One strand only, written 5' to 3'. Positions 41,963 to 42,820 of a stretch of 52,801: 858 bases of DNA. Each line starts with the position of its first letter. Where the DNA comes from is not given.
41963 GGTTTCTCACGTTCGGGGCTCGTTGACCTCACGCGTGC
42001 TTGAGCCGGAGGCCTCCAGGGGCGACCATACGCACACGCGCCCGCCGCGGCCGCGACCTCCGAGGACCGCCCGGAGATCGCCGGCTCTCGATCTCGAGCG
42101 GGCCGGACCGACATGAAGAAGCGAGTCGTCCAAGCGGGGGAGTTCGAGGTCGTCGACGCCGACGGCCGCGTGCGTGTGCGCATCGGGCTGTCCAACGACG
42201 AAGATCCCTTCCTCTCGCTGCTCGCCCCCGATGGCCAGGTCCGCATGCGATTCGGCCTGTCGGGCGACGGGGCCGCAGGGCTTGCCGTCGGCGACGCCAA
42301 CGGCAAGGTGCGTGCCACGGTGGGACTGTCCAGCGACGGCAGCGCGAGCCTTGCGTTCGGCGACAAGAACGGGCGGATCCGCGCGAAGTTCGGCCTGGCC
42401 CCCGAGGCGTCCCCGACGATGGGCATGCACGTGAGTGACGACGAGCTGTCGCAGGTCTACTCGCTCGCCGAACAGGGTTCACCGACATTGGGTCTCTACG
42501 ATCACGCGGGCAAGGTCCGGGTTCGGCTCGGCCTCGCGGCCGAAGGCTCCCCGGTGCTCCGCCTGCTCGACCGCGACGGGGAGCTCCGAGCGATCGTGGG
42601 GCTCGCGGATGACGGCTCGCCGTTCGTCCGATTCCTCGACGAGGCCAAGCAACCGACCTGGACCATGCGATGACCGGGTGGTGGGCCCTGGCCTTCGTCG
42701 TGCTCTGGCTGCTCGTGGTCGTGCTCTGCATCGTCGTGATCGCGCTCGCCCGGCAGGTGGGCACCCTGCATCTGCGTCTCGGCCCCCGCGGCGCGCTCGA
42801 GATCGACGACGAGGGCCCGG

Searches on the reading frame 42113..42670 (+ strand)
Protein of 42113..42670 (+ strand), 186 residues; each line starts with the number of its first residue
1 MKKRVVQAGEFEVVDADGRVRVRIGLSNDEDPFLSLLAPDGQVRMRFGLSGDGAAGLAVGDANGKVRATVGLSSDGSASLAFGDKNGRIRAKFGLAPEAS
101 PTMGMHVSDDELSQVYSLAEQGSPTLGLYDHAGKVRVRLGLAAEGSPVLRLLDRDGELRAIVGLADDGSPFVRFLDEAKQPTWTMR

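Call 5: search_protein_families(library=pfam, proteins=[window:42113-42670:+], max_evalue=1)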
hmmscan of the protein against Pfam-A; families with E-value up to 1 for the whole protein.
window:42113-42670:+ (186 aa): 2 families
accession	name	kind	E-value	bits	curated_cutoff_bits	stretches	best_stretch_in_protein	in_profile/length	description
PF18146.6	CinA_KH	-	0.13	12.8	27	0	117-140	20-43/73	Damage-inducible protein CinA KH domain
PF07210.18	DUF1416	-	0.14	12.5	23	0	148-186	37-71/97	Protein of unknown function (DUF1416)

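Call 6: search_protein_families(library=ncbifam, proteins=[window:42113-42670:+], max_evalue=1)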
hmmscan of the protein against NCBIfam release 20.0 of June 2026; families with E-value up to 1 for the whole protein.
window:42113-42670:+ (186 aa): 1 family
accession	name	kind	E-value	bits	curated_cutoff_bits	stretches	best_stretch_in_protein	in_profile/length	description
TIGR00385.1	dsbE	subfamily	0.11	12.1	123.15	0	98-159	91-151/173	DsbE family thiol:disulfide interchange protein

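Call 69: search_solved_structures(query=window:42113-42670:+, max_evalue=10, show_alignments=2)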
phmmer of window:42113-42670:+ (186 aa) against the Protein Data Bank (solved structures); distinct sequences matched with E-value up to 10: 12.
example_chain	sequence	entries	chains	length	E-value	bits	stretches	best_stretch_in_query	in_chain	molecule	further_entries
5z1o_A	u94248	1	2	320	0.022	18.2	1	65-176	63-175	Outer Surface Protein A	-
3eex_A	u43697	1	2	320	0.036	17.5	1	14-177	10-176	Outer Surface Protein A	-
6gxs_A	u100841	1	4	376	0.041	17.3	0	49-95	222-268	CV39L lectin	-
5ys7_A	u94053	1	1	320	0.054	16.9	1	65-175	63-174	Outer Surface Protein A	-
3ec5_A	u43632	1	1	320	0.1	16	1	14-175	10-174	Outer Surface Protein A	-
2b1l_A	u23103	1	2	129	0.13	15.7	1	99-183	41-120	Thiol:disulfide interchange protein dsbE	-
1z5y_E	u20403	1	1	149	0.17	15.3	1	98-183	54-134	Thiol:disulfide interchange protein dsbE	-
2b1k_A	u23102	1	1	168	0.22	14.9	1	99-183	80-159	Thiol:disulfide interchange protein dsbE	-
3cka_A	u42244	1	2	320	0.24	14.8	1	14-176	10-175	Outer surface protein A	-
8xwg_A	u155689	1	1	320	0.27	14.6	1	14-175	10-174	Outer Surface Protein A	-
3k8n_A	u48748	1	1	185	0.28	14.6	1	99-183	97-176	Cytochrome c biogenesis protein ccmG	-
9pum_H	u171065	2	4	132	0.54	13.7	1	36-131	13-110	VHH A2R3-60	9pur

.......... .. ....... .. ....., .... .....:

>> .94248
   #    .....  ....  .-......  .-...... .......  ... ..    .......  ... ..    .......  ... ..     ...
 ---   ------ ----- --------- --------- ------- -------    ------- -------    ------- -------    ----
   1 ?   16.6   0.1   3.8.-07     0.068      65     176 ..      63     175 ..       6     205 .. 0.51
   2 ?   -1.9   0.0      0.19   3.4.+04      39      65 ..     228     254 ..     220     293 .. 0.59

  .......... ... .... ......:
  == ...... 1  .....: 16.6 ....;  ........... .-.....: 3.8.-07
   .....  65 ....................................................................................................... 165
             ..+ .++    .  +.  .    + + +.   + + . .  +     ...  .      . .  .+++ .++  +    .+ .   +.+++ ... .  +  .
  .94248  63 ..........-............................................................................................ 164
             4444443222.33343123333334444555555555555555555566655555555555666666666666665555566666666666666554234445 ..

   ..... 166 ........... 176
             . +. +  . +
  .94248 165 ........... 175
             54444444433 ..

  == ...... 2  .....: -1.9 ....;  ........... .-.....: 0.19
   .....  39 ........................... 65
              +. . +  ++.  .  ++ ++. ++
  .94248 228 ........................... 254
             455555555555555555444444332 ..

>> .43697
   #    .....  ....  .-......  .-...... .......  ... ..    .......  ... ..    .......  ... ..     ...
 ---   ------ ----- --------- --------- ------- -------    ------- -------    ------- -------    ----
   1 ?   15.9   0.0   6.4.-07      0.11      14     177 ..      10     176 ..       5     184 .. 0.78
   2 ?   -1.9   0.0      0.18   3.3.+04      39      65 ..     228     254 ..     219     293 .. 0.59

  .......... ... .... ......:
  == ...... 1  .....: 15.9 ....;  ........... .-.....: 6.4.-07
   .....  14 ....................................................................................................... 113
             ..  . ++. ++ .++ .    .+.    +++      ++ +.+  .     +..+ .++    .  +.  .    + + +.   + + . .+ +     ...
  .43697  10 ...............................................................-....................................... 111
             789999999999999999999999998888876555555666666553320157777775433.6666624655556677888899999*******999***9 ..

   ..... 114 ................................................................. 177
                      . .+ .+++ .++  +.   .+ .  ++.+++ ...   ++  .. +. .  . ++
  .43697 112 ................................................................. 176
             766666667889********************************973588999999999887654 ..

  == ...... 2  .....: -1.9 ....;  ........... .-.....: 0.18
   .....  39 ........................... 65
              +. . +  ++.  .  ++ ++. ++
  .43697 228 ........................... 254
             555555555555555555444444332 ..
